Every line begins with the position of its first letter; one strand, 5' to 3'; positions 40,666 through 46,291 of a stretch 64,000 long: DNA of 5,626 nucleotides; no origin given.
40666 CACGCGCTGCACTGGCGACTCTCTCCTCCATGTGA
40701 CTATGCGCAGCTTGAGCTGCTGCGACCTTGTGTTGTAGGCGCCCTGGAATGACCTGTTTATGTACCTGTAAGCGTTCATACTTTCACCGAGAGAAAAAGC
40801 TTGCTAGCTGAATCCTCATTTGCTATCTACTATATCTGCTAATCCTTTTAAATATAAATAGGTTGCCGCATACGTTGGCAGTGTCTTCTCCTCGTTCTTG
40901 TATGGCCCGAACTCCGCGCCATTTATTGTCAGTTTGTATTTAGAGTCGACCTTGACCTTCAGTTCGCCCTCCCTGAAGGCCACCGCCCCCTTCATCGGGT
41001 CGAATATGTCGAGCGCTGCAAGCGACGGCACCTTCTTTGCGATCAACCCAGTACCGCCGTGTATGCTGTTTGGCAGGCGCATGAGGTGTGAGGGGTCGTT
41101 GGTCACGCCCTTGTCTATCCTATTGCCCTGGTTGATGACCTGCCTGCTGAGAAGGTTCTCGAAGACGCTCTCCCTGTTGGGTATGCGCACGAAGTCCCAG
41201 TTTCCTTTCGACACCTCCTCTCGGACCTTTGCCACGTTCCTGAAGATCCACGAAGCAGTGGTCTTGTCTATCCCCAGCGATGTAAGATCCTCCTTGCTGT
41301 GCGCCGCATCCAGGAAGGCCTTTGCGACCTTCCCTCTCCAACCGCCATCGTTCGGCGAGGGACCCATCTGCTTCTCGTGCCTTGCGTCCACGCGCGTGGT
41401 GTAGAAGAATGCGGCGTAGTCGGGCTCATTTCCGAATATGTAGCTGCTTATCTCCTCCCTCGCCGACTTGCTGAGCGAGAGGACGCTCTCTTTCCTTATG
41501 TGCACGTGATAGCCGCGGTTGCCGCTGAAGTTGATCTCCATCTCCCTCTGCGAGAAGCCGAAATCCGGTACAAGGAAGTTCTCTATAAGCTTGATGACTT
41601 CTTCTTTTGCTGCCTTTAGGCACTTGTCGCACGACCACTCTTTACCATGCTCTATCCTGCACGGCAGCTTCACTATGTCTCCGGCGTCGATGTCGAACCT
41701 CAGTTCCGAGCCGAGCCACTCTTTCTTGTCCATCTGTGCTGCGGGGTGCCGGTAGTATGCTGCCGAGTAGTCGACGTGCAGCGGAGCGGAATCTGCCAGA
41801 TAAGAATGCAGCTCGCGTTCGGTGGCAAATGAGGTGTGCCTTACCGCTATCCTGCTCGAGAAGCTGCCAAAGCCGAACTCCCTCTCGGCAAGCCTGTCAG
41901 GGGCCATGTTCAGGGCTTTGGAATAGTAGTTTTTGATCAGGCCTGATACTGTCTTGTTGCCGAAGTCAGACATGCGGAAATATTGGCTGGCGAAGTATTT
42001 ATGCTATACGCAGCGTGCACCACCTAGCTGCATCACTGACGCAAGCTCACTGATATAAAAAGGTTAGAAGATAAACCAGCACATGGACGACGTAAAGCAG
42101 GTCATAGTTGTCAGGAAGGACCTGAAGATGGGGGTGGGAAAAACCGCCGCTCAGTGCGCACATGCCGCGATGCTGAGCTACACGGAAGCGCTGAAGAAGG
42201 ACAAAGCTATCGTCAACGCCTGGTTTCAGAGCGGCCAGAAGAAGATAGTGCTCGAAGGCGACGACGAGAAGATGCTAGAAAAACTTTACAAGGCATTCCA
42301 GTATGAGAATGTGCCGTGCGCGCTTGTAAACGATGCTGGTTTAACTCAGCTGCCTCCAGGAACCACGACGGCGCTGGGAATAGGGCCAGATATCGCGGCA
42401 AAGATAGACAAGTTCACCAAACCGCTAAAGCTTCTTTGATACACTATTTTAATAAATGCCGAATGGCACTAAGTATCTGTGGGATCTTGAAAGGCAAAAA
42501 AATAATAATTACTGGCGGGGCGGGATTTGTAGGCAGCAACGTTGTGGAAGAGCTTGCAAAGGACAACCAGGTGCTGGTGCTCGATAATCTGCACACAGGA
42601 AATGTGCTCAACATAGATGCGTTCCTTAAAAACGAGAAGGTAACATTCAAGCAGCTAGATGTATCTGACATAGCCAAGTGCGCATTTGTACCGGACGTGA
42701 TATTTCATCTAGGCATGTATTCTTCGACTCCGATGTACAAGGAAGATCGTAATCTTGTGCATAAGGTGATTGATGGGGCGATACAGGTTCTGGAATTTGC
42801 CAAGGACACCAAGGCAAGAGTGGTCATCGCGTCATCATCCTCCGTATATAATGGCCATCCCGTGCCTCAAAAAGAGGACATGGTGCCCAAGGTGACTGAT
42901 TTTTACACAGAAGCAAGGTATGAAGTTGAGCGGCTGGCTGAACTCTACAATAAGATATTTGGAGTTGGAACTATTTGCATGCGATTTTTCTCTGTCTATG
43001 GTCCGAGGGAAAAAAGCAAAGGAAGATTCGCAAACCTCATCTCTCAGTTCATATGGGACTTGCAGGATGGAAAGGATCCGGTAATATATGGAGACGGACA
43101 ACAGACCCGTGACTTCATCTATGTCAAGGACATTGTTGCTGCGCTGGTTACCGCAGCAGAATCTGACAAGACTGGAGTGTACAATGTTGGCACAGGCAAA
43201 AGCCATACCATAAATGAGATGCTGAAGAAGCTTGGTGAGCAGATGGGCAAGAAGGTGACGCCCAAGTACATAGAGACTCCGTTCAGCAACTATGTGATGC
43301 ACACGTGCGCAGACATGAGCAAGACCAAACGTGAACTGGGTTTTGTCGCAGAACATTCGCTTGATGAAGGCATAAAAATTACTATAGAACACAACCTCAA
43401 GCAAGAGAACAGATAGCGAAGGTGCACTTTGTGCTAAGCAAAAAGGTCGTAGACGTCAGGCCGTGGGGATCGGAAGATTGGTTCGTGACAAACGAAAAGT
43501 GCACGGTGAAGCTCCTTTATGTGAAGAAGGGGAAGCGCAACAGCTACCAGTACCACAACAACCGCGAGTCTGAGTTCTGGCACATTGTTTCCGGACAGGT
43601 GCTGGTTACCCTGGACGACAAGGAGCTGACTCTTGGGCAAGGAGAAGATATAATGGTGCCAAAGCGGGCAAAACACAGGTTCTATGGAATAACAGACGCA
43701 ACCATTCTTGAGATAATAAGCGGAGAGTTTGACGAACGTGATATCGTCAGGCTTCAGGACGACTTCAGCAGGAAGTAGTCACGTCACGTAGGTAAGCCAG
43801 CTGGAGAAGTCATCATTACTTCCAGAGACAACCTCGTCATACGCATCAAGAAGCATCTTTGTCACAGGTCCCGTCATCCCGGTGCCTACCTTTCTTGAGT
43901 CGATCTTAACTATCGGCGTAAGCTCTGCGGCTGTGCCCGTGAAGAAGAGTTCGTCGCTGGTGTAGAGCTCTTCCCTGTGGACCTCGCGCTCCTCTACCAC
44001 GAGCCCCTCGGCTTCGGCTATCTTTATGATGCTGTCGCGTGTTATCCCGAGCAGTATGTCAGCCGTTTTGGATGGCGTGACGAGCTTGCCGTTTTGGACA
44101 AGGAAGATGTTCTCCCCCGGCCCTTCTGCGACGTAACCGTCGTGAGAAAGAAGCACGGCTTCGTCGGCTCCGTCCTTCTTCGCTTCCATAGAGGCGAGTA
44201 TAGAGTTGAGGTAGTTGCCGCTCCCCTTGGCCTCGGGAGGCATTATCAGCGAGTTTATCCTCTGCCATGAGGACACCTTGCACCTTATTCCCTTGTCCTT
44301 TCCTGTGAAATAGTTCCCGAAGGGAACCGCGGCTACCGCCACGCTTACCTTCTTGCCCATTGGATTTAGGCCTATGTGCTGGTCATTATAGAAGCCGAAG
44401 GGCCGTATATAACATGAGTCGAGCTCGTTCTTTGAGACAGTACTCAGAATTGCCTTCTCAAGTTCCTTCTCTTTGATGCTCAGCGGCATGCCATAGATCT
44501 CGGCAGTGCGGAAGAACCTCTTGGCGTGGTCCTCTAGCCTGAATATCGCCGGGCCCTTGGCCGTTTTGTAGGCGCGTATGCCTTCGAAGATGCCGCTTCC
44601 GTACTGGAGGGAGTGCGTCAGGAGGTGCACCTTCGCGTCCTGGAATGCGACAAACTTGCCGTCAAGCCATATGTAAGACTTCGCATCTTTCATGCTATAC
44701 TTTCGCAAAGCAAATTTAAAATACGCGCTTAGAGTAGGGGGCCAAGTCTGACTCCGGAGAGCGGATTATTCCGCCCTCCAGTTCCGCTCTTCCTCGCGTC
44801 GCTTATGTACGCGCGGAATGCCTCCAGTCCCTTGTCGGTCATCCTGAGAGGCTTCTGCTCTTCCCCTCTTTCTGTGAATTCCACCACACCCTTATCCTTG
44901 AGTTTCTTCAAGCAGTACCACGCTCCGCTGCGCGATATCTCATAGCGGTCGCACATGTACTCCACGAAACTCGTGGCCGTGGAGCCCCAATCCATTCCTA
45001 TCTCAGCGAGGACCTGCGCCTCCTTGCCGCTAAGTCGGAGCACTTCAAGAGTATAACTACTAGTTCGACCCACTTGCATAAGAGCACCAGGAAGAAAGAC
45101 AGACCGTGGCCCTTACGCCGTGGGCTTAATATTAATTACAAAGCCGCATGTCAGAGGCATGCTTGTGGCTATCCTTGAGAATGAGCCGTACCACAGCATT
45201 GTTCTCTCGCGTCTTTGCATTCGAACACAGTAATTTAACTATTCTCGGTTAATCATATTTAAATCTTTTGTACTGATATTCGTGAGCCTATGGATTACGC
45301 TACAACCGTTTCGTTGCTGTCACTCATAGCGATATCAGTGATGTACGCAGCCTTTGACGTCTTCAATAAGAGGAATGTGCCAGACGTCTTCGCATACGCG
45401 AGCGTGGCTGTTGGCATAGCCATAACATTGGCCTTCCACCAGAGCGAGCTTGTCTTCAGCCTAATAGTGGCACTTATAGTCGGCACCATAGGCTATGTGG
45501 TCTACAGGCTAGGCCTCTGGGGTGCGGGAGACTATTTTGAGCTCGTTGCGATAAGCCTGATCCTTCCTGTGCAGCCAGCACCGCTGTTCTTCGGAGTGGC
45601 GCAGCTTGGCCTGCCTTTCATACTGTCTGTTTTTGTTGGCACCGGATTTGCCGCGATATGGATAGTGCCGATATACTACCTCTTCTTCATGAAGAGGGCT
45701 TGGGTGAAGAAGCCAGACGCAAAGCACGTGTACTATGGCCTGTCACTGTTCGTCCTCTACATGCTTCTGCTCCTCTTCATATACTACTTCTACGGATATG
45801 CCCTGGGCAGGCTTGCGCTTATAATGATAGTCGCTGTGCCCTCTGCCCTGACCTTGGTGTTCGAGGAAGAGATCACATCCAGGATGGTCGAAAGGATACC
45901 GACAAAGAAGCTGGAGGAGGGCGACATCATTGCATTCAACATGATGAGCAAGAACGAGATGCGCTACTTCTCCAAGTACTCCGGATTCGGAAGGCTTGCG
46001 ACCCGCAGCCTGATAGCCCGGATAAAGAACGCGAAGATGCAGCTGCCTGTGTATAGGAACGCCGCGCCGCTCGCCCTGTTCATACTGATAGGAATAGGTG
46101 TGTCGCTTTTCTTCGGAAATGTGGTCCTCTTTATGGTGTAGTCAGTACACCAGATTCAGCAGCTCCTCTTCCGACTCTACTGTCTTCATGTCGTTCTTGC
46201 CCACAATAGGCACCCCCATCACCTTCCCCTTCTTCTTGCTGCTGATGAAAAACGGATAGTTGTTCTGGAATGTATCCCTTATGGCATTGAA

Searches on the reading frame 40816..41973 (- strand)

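Call 44: search_protein_families(library=pfam, proteins=[window:40816-41973:-], max_evalue=0.001)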
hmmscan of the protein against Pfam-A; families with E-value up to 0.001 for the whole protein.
window:40816-41973:- (385 aa): 1 family
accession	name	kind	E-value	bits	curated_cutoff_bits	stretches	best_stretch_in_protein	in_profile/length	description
PF01896.25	DNA_primase_S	-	4.3e-16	60.1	26.8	1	93-313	1-159/163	DNA primase small subunit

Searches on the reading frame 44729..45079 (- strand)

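Call 3: search_protein_families(library=pfam, proteins=[window:44729-45079:-], max_evalue=0.1)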
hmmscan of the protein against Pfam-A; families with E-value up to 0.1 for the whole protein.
window:44729-45079:- (116 aa): 7 families
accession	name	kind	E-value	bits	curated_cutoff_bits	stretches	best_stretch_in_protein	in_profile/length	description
PF13463.12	HTH_27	-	0.00092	19.9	22.2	1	16-84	1-68/68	Winged helix DNA-binding domain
PF13412.12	HTH_24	-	0.0037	17.2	21.9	1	45-67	26-48/48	Winged helix-turn-helix DNA-binding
PF12802.13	MarR_2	-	0.0085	16.7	27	1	16-70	3-54/61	MarR family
PF21120.3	MCM_WH_arc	-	0.028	14.9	26.1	1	40-66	28-54/63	Archaeal MCM, winged-helix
PF13601.12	HTH_34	-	0.032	14.8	27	1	57-93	35-74/80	Winged helix DNA-binding domain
PF14502.12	HTH_41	-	0.042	13.7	25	1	41-72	11-42/48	Helix-turn-helix domain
PF17726.7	DpnI_C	-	0.076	13.6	23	0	57-76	51-70/70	Dam-replacing HTH domain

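Call 4: search_protein_families(library=ncbifam, proteins=[window:44729-45079:-], max_evalue=0.1)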
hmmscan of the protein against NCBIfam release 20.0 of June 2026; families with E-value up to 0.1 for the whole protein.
window:44729-45079:- (116 aa): 0 families

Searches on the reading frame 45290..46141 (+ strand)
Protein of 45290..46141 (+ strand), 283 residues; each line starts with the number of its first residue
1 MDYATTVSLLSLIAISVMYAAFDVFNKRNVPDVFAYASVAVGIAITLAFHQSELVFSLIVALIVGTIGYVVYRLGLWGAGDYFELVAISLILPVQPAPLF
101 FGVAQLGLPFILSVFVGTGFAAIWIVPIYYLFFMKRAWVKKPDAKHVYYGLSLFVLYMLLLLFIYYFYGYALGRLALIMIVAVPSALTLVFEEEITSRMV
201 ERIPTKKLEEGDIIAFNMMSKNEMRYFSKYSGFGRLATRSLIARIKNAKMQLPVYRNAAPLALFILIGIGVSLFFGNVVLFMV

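Call 3: search_protein_families(library=pfam, proteins=[window:45290-46141:+], max_evalue=0.1)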
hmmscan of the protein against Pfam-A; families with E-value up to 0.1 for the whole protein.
window:45290-46141:+ (283 aa): 1 family
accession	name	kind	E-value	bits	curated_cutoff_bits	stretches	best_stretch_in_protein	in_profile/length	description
PF01478.23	Peptidase_A24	-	6.1e-07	30.3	26.5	1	14-103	5-94/104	Type IV leader peptidase family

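Call 4: search_protein_families(library=ncbifam, proteins=[window:45290-46141:+], max_evalue=0.1)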
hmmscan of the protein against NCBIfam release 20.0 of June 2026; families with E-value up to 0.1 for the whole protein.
window:45290-46141:+ (283 aa): 0 families
